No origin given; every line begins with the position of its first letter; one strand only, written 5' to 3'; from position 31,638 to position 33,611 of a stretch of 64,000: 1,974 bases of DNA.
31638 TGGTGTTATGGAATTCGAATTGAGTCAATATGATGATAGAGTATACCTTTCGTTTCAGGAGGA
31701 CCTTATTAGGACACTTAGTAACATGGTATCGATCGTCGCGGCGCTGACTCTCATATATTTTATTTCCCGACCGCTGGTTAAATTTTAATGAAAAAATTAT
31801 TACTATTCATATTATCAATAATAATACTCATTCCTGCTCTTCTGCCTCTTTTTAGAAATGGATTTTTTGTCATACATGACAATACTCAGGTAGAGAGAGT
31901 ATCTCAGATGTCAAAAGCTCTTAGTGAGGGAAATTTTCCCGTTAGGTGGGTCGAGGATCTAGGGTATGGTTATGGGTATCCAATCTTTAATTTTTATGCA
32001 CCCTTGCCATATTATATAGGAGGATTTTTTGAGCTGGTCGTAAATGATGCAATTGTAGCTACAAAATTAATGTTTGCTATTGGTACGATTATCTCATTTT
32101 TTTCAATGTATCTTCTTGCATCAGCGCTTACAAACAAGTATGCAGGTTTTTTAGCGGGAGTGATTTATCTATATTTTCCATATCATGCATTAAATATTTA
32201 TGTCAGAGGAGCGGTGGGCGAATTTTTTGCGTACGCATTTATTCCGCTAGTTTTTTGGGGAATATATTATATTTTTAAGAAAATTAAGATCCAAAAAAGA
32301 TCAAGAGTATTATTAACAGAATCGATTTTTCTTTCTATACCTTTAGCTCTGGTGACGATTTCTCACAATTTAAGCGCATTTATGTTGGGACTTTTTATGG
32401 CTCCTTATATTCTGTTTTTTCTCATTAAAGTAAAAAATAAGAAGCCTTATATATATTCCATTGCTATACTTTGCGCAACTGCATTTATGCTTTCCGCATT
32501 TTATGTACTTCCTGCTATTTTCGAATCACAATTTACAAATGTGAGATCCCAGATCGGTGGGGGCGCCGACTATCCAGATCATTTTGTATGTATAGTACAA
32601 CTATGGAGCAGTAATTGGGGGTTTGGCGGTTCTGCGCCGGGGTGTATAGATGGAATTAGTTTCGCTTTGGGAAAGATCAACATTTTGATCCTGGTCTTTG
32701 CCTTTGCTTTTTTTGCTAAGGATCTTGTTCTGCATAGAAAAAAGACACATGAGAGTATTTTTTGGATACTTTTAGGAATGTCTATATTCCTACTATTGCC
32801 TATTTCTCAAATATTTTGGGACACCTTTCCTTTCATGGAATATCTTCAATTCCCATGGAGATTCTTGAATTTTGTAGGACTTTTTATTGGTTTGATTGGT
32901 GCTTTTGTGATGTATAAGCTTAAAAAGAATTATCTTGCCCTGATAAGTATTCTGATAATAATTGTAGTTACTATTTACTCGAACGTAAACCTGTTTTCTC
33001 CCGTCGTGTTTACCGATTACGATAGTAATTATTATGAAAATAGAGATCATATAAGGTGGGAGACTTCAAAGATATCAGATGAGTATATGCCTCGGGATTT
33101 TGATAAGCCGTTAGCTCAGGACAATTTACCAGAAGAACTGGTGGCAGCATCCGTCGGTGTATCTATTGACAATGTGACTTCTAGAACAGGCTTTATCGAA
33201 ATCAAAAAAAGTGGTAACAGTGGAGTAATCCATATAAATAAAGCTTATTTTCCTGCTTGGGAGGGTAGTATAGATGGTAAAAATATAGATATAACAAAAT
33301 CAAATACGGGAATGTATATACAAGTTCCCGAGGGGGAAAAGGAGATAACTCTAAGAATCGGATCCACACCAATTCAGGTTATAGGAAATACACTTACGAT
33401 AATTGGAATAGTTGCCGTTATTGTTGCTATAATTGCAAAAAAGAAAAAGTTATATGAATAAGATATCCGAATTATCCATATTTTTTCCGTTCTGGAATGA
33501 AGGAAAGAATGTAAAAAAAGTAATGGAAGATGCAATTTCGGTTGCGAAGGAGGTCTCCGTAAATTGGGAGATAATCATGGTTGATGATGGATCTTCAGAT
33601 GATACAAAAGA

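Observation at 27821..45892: Three YfhO and three PTPS-related paralogs interleaved, sharing a C-terminal 'Y(F/Y)PGW(K/R)…(V/I)(D/N)G' domain across two different families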

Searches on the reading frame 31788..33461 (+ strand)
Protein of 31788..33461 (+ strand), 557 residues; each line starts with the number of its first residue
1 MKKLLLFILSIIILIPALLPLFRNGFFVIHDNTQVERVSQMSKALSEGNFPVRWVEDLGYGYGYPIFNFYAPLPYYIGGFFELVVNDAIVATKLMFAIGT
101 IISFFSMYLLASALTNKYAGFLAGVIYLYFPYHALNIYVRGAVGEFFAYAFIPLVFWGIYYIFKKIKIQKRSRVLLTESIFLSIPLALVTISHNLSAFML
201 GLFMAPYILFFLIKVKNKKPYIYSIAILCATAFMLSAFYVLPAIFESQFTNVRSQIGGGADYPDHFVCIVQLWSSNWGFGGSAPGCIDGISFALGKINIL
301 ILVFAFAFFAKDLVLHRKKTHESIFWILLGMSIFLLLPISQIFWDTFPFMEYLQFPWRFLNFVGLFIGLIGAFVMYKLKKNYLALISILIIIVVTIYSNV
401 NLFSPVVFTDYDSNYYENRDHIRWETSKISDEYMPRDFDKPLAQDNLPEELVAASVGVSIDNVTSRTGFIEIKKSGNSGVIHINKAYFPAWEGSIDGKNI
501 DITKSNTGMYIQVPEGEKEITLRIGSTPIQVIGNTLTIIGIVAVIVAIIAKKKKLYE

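Call 5: search_protein_families(library=pfam, proteins=[window:31788-33461:+], max_evalue=1)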
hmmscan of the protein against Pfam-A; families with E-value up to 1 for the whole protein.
window:31788-33461:+ (557 aa): 4 families
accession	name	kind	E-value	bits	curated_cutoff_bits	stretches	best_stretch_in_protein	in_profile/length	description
PF10131.15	PTPS_related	-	2.6e-13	49.8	26.4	1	67-409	1-316/621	6-pyruvoyl-tetrahydropterin synthase related domain; membrane protein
PF11847.13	GT-C_AftD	-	0.0012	17.3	26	1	154-233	85-162/661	Alpha-(1->3)-arabinofuranosyltransferase, N-terminal GT-C domain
PF18415.6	HKR_ArcB_TM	-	0.034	15.2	27.3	1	189-215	36-62/75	Histidine kinase receptor ArcB trans-membrane domain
PF12911.12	OppC_N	-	0.068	13.5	23.9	1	375-415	7-46/53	N-terminal TM domain of oligopeptide transport permease C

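Call 6: search_protein_families(library=ncbifam, proteins=[window:31788-33461:+], max_evalue=1)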
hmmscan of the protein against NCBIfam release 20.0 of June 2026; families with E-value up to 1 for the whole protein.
window:31788-33461:+ (557 aa): 1 family
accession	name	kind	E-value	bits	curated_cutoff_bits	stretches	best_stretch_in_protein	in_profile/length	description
NF033630.1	SLATT_6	subfamily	0.065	12.9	100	0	359-397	37-74/180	SLATT domain-containing protein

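Call 11: find_homologous_proteins(query=window:31788-33461:+, max_evalue=0.001)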
Query window:31788-33461:+ (557 aa): 2534 proteins with E <= 0.001 among 8000 candidates; the best 120 are listed.
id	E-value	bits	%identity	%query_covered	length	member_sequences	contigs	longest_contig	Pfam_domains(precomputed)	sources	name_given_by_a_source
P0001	0.0e+0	1237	100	100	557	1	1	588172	PF10131.16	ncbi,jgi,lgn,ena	-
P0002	1.0e-241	822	65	100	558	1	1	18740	PF10131.16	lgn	-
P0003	1.6e-228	778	61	100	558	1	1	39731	PF10131.16,PF20176.4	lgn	-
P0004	5.8e-227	773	61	100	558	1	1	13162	PF10131.16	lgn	-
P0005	8.3e-227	773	59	100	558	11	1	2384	PF10131.16,PF20176.4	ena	-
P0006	8.6e-225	766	60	100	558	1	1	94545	PF10131.16,PF20176.4,PF09586.17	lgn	-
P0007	8.3e-217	740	58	100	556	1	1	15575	PF10131.16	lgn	-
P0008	3.3e-216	738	58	97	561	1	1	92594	PF10131.16,PF09586.17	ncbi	-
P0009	1.2e-215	736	55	100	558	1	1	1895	PF10131.16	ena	-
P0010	1.3e-213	729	58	100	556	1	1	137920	PF10131.16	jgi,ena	-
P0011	9.0e-209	713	56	99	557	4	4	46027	PF10131.16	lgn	-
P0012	1.2e-208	713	56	99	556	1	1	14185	PF10131.16,PF20176.4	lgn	-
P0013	4.8e-201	688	54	100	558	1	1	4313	PF10131.16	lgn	-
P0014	4.0e-199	681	54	100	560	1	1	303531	PF10131.16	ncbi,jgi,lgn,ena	-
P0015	4.1e-196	671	56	99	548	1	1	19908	PF10131.16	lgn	-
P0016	1.9e-195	669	55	100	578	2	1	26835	PF10131.16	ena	-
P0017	3.7e-189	648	54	100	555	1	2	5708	PF10131.16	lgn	-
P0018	3.7e-189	648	52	99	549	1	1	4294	PF10131.16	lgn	-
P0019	2.5e-185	636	51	99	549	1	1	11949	PF10131.16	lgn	-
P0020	2.2e-154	534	46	99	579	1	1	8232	PF10131.16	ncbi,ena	-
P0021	1.0e-151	525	46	98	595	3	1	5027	PF10131.16,PF20176.4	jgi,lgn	jgi:hypothetical protein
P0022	1.7e-150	521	44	97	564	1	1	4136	PF10131.16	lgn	-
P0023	3.2e-150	520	46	99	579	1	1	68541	PF10131.16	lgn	-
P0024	6.3e-149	516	44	99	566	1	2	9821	PF10131.16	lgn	-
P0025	7.5e-149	515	45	99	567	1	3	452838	PF10131.16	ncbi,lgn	-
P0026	1.2e-148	515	43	99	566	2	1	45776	PF10131.16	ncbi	-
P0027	2.1e-148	514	46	97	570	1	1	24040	PF10131.16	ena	-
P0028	2.3e-148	514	43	99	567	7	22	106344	PF10131.16,PF20176.4,PF09586.17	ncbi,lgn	-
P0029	2.5e-148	514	45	99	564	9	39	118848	PF10131.16,PF09586.17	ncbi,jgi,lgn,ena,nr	ncbi:MAG: hypothetical protein A3G66_01370 [Candidatus Levybacteria bacterium RIFCSPLOWO2_12_FULL_39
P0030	3.7e-148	513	45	97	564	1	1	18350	PF10131.16,PF09586.17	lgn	-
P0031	5.8e-148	512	46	100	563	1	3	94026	PF10131.16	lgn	-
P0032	6.8e-148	512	46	95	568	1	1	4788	PF10131.16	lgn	-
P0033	7.4e-148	512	45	97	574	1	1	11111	PF10131.16,PF09586.17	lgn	-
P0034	1.5e-147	511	45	96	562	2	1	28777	PF10131.16,PF09586.17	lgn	-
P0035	3.6e-147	510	45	96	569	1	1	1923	PF10131.16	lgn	-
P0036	1.6e-146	508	45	99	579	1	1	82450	PF10131.16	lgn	-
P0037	7.1e-146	505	45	99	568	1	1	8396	PF10131.16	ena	-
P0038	9.4e-146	505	46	97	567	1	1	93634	PF10131.16,PF09586.17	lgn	-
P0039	1.2e-145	505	44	99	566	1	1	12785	PF10131.16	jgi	jgi:uncharacterized membrane protein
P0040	1.7e-145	504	43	97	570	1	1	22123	PF10131.16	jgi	jgi:uncharacterized membrane protein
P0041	2.6e-145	504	46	95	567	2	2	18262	PF10131.16,PF20176.4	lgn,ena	-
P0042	7.8e-145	502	42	100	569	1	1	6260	PF10131.16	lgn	-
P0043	1.0e-144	502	44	99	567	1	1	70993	PF10131.16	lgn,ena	-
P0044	1.0e-144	502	45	99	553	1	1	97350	PF10131.16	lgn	-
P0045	1.3e-144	501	45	95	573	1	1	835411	PF10131.16,PF09586.17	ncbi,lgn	-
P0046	2.6e-144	500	46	97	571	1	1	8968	PF10131.16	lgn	-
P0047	2.6e-144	500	44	95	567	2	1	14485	PF10131.16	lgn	-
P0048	2.8e-144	500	42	97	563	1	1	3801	PF10131.16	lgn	-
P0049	3.0e-144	500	44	96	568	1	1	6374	PF10131.16,PF09586.17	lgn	-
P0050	3.8e-144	500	44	99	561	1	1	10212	PF10131.16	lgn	-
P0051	7.0e-144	499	45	97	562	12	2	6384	PF10131.16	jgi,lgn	jgi:hypothetical protein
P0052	7.3e-144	499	45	96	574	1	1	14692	PF10131.16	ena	-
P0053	8.6e-144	499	43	99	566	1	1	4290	PF10131.16,PF09586.17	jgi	-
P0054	1.0e-143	498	42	97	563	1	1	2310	PF10131.16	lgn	-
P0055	2.2e-143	497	44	97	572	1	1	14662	PF10131.16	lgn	-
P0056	2.6e-143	497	46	99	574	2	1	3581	PF10131.16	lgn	-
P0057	2.9e-143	497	45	97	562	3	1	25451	PF10131.16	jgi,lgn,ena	-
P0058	3.0e-143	497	44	99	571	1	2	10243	PF10131.16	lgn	-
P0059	3.2e-143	497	46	97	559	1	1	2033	PF10131.16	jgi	-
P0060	3.9e-143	496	44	96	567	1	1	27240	PF10131.16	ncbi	-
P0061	4.8e-143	496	41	99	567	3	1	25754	PF10131.16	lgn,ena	-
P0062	5.4e-143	496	44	99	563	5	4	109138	PF10131.16,PF20176.4,PF23021.4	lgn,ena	-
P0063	6.2e-143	496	46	96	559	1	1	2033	PF10131.16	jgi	-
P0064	1.3e-142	495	44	99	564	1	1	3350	PF10131.16,PF09586.17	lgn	-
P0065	1.3e-142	495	45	98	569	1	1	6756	PF10131.16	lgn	-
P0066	1.8e-142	494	45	98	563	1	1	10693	PF10131.16,PF09586.17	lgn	-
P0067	2.3e-142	494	41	98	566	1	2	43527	PF10131.16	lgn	-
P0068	2.6e-142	494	44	96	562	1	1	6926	PF10131.16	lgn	-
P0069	3.2e-142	493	44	99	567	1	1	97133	PF10131.16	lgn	-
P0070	3.7e-142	493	43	96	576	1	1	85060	PF10131.16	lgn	-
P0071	4.5e-142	493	42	99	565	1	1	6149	PF10131.16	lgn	-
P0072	4.6e-142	493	44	95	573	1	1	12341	PF10131.16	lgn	-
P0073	4.6e-142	493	41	98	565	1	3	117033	PF10131.16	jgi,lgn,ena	-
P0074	4.8e-142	493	44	99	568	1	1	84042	PF10131.16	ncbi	-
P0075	1.0e-141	492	45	98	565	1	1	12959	PF10131.16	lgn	-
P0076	1.6e-141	491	45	99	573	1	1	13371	PF10131.16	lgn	-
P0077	1.8e-141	491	45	96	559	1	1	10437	PF10131.16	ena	-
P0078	2.1e-141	491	43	99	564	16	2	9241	PF10131.16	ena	-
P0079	2.2e-141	491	44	97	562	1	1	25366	PF10131.16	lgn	-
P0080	2.3e-141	491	43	99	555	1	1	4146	PF10131.16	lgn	-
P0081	2.5e-141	490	46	92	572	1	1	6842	PF10131.16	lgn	-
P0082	2.7e-141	490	44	96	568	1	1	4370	PF10131.16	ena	-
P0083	3.2e-141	490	43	99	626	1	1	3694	PF10131.16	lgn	-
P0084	5.1e-141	489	43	97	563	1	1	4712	PF10131.16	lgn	-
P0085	6.3e-141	489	47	91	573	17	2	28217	PF10131.16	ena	-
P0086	6.3e-141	489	44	99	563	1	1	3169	PF10131.16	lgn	-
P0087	7.3e-141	489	43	96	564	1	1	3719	PF10131.16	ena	-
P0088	1.2e-140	488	43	95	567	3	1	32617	PF10131.16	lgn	-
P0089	2.3e-140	487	45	99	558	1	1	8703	PF10131.16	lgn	-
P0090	2.8e-140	487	44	95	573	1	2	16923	PF10131.16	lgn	-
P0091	3.1e-140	487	43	99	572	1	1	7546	PF10131.16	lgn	-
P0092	3.5e-140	487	44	92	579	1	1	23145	PF10131.16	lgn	-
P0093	5.7e-140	486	46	96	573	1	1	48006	PF10131.16,PF20176.4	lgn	-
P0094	6.1e-140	486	45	100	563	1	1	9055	PF10131.16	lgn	-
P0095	6.7e-140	486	43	98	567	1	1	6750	PF10131.16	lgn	-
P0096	3.3e-139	483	44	94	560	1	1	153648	PF10131.16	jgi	jgi:uncharacterized membrane protein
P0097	4.5e-139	483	42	100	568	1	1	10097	PF10131.16,PF09586.17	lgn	-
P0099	9.2e-139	482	44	95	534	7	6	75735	PF10131.16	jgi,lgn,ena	-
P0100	9.2e-139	482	42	97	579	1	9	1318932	PF10131.16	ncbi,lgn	-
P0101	9.5e-139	482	41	99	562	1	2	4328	PF10131.16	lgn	-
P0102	1.8e-138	481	44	98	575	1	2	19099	PF10131.16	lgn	-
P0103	1.9e-138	481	44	100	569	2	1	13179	PF10131.16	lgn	-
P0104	2.0e-138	481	46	96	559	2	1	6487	PF10131.16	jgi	jgi:hypothetical protein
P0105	2.0e-138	481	40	96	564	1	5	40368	PF10131.16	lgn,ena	-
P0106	2.4e-138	481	44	96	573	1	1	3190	PF10131.16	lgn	-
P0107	2.8e-138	480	43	97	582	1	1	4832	PF10131.16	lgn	-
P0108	3.2e-138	480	44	99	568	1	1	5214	PF10131.16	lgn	-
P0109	5.0e-138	480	43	96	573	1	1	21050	PF10131.16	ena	-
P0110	9.8e-138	479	44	96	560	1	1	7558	PF10131.16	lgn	-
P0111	1.2e-137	478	43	97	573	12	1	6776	PF10131.16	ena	-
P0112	1.2e-137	478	45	94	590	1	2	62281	PF10131.16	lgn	-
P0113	1.9e-137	478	44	96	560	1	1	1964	PF10131.16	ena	-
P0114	2.5e-137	477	41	99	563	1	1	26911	PF10131.16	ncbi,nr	ncbi:MAG: 6-pyruvoyl-tetrahydropterin synthase-related protein [Candidatus Levybacteria bacterium]|n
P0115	5.7e-137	476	44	94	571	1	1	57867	PF10131.16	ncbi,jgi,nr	ncbi:hypothetical protein C4577_05985 [Candidatus Parcubacteria bacterium]|nr:MAG: hypothetical prot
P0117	1.4e-136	475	43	97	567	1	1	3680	PF10131.16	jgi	jgi:uncharacterized membrane protein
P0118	1.9e-136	474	44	96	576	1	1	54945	PF10131.16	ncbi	-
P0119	1.9e-136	474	41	99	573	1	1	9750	PF10131.16,PF09586.17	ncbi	-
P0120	3.5e-136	473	42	97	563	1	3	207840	PF10131.16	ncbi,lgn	-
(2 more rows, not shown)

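Call 27: predict_structure(alignment_id=A1)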
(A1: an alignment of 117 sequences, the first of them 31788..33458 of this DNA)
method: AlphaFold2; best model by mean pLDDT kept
length: 557 residues; sequences in the alignment: 117
mean_pLDDT: 93.4   pTM: 0.93
mean pLDDT of the five models: 93.4, 93.3, 93.2, 92.6, 92.4
residues with pLDDT >= 90: 473; 70-90: 65; 50-70: 17; < 50: 2
segments of 3 or more residues with pLDDT < 50: none
pLDDT, mean of each block of 10 residues (from residue 1): 89 96 93 96 97 95 93 96 98 98 98 97 98 92 95 99 92 90 98 97 98 96 98 98 95 84 87 71 55 87 96 88 97 95 94 92 98 93 93 96 92 96 94 94 94 93 96 97 97 98 97 97 97 98 95 72
secondary structure, 60 per line:
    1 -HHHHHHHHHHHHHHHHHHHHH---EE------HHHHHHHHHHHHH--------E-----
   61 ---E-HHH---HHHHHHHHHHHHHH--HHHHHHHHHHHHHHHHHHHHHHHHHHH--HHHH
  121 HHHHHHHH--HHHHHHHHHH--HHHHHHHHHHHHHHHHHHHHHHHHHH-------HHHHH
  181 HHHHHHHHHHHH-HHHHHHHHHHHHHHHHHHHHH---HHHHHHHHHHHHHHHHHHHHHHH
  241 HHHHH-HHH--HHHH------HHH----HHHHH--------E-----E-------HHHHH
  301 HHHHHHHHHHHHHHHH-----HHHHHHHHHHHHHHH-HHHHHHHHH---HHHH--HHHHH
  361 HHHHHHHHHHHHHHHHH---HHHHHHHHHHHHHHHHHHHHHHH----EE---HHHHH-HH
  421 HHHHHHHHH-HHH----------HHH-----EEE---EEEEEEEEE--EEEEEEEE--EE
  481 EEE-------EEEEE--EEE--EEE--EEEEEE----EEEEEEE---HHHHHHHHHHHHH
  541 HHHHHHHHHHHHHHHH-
elements in order: H2-22 H34-46 H72-85 H88-114 H117-128 H131-140 H143-168 H176-192 H194-214 H218-245 H252-255 H269-273 H296-316 H322-336 H338-346 H350-353 H356-377 H381-403 H413-417 H419-429 E452-454 E458-466 E469-476 E479-483 E491-495 E498-500 E503-505 E508-513 E518-524 H528-556

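Call 32: fold_search(model_id=the predicted structure, library=pdb)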
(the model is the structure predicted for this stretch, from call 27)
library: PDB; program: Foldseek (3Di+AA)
matches with E <= 10: 478; with E <= 0.001: 15
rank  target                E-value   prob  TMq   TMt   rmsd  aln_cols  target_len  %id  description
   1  5gmy_A                1.6e-05  1.00  0.42  0.29  15.2       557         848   13  Crystal structure of the Archaeoglobus fulgidus oligosaccharyltransferase (O29867_ARCFU) tethered with an acceptor pep (released 2017-02-01)
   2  3wak                  3.3e-05  1.00  0.41  0.28  15.4       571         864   13  Crystal structure of the Archaeoglobus fulgidus oligosaccharyltransferase (O29867_ARCFU) in the apo form (released 2013-10-30)
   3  3waj                  4.6e-05  1.00  0.43  0.32  13.7       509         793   14  Crystal structure of the Archaeoglobus fulgidus oligosaccharyltransferase (O29867_ARCFU) complex with Zn and sulfate (released 2013-10-30)
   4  7e9s_A                5.3e-05  1.00  0.43  0.29  15.5       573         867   14  Archaeal oligosaccharyltransferase AglB from Archaeoglobus fulgidus in complex with an inhibitory peptide and a dolich (released 2021-09-08)
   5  7oci_F                6.3e-05  1.00  0.41  0.36  14.5       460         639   13  Cryo-EM structure of yeast Ost6p containing oligosaccharyltransferase complex (released 2022-02-16)
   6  6w98_A                7.2e-05  1.00  0.50  0.23   5.2       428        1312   11  Single-Particle Cryo-EM Structure of Arabinofuranosyltransferase AftD from Mycobacteria (released 2020-05-13)
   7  6wby                  7.2e-05  1.00  0.44  0.22   7.6       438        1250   11  Single-Particle Cryo-EM Structure of Arabinofuranosyltransferase AftD from Mycobacteria, Mutant R1389S Class 2 (released 2020-05-13)
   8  8age_A                1.7e-04  1.00  0.47  0.41   8.1       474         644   12  Structure of yeast oligosaccharylransferase complex with acceptor peptide bound (released 2022-12-07)
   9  6ezn_F                1.8e-04  1.00  0.40  0.35  14.7       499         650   14  Cryo-EM structure of the yeast oligosaccharyltransferase (OST) complex (released 2018-01-17)
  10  8if8_B                2.9e-04  1.00  0.44  0.40   6.5       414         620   11  Arabinosyltransferase AftA (released 2023-05-31)
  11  6s7t_A                3.4e-04  1.00  0.39  0.31  16.7       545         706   12  Cryo-EM structure of human oligosaccharyltransferase complex OST-B (released 2019-12-18)
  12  8agb_A                3.5e-04  1.00  0.45  0.40  11.8       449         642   13  Structure of yeast oligosaccharylransferase complex with lipid-linked oligosaccharide bound (released 2022-12-07)
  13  8if8_C                4.0e-04  1.00  0.39  0.36  12.2       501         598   12  Arabinosyltransferase AftA (released 2023-05-31)
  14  7bvf_A                7.1e-04  1.00  0.37  0.21  21.4       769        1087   10  Cryo-EM structure of Mycobacterium tuberculosis arabinosyltransferase EmbA-EmbB-AcpM2 in complex with ethambutol (released 2020-04-29)
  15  6wbx                  8.8e-04  1.00  0.47  0.23   5.9       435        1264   12  Single-Particle Cryo-EM Structure of Arabinofuranosyltransferase AftD from Mycobacteria, Mutant R1389S Class 1 (released 2020-05-13)
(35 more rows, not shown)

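Call 38: search_solved_structures(query=A1, max_evalue=1, show_alignments=3)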
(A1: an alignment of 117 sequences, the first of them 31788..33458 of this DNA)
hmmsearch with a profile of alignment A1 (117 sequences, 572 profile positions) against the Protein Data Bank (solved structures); distinct sequences matched with E-value up to 1: 1.
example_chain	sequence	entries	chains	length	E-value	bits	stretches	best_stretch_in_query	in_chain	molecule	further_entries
8fg6_B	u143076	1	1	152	0.062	15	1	475-544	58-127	C104.1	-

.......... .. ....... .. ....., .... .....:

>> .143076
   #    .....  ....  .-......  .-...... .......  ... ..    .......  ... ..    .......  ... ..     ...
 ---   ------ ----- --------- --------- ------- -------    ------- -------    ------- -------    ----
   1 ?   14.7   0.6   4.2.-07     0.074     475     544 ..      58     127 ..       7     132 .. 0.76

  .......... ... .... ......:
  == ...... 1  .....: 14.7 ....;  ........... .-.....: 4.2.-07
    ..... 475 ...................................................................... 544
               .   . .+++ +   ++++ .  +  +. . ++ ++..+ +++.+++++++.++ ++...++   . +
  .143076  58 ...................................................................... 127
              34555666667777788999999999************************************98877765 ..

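Call 47: search_protein_families(library=pfam, proteins=[P0006, P0062, P0028, P0029], max_evalue=1)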
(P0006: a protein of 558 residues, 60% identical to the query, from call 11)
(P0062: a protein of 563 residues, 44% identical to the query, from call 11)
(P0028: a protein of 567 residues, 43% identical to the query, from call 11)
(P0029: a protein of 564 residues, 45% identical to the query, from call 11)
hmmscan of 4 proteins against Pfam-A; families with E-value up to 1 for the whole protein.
P0006 (558 aa): 3 families
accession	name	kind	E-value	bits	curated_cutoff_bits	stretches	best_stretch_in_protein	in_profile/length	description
PF10131.15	PTPS_related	-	5.2e-10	38.9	26.4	1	67-409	1-318/621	6-pyruvoyl-tetrahydropterin synthase related domain; membrane protein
PF20176.3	DUF6541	-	9.1e-08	31.3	29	1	89-250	187-342/646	Family of unknown function (DUF6541)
PF09586.16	YfhO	-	1.4e-05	24.1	28.5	2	68-411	63-393/835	Bacterial membrane protein YfhO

P0062 (563 aa): 4 families
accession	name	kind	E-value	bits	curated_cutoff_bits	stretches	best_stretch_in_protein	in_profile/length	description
PF10131.15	PTPS_related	-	1.4e-10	40.7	26.4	1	68-414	1-317/621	6-pyruvoyl-tetrahydropterin synthase related domain; membrane protein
PF20176.3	DUF6541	-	7.8e-07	28.2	29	1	90-340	187-413/646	Family of unknown function (DUF6541)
PF23021.3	6TM_2nd_PGAP2IP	-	7.6e-06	26.3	27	1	40-164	17-140/181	PGAP2IP, second transmembrane domain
PF09586.16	YfhO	-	0.0019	17.1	28.5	1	466-528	757-821/835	Bacterial membrane protein YfhO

P0028 (567 aa): 6 families
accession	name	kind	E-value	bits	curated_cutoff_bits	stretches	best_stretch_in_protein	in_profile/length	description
PF09586.16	YfhO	-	1.9e-11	43.6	28.5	2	59-426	66-401/835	Bacterial membrane protein YfhO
PF10131.15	PTPS_related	-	2.1e-08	33.5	26.4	1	70-417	1-313/621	6-pyruvoyl-tetrahydropterin synthase related domain; membrane protein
PF20176.3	DUF6541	-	5.7e-06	25.3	29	1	93-252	180-339/646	Family of unknown function (DUF6541)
PF12963.12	DUF3852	-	0.017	15.9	25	1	300-351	56-105/107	Protein of unknown function (DUF3852)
PF17823.6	DUF5585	-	0.38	10.1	25.6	1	390-427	429-467/480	Family of unknown function (DUF5585)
PF17314.7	DUF5360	-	0.43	11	25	1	300-351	48-97/127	Family of unknown function (DUF5360)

P0029 (564 aa): 3 families
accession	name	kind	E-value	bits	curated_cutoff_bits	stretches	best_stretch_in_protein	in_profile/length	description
PF10131.15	PTPS_related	-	6.3e-15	55.1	26.4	1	71-411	1-319/621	6-pyruvoyl-tetrahydropterin synthase related domain; membrane protein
PF09586.16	YfhO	-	1.5e-07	30.6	28.5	1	72-409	63-390/835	Bacterial membrane protein YfhO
PF13231.12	PMT_2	-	0.00049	20.8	26.1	1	76-230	4-153/160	Dolichyl-phosphate-mannose-protein mannosyltransferase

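Call 55: find_encoding_contigs(protein=P0014, flank=10000, max_places=2)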
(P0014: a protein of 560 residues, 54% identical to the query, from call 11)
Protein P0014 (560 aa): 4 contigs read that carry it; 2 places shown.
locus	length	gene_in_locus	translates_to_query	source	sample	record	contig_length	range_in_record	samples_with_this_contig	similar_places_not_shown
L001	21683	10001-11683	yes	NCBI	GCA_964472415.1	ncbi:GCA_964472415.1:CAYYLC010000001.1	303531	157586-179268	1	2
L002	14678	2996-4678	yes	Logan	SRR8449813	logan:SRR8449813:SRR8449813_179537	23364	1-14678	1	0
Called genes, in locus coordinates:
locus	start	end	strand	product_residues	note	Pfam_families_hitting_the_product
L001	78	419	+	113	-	PF03819:MazG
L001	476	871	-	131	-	PF14325:DUF4383 (weak)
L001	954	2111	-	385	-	PF09594:GT87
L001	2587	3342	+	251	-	PF00535:Glycos_transf_2, PF10111:Glyco_tranf_2_2, PF13641:Glyco_tranf_2_3 (faint)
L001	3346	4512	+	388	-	PF26314:MptA_B_family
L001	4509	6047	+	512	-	PF13231:PMT_2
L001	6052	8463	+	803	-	PF09586:YfhO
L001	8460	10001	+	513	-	-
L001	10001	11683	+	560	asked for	PF10131:PTPS_related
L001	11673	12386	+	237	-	PF00535:Glycos_transf_2, PF10111:Glyco_tranf_2_2 (weak)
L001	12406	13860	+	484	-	PF01943:Polysacc_synt, PF13440:Polysacc_synt_3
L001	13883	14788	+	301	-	PF00535:Glycos_transf_2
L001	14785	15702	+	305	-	PF00535:Glycos_transf_2, PF13641:Glyco_tranf_2_3, PF13632:Glyco_trans_2_3 (weak)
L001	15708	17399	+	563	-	PF10131:PTPS_related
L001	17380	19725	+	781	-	PF09586:YfhO (weak), PF07695:7TMR-DISM_7TM (weak), PF09586:YfhO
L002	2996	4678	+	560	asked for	PF10131:PTPS_related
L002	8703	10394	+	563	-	PF10131:PTPS_related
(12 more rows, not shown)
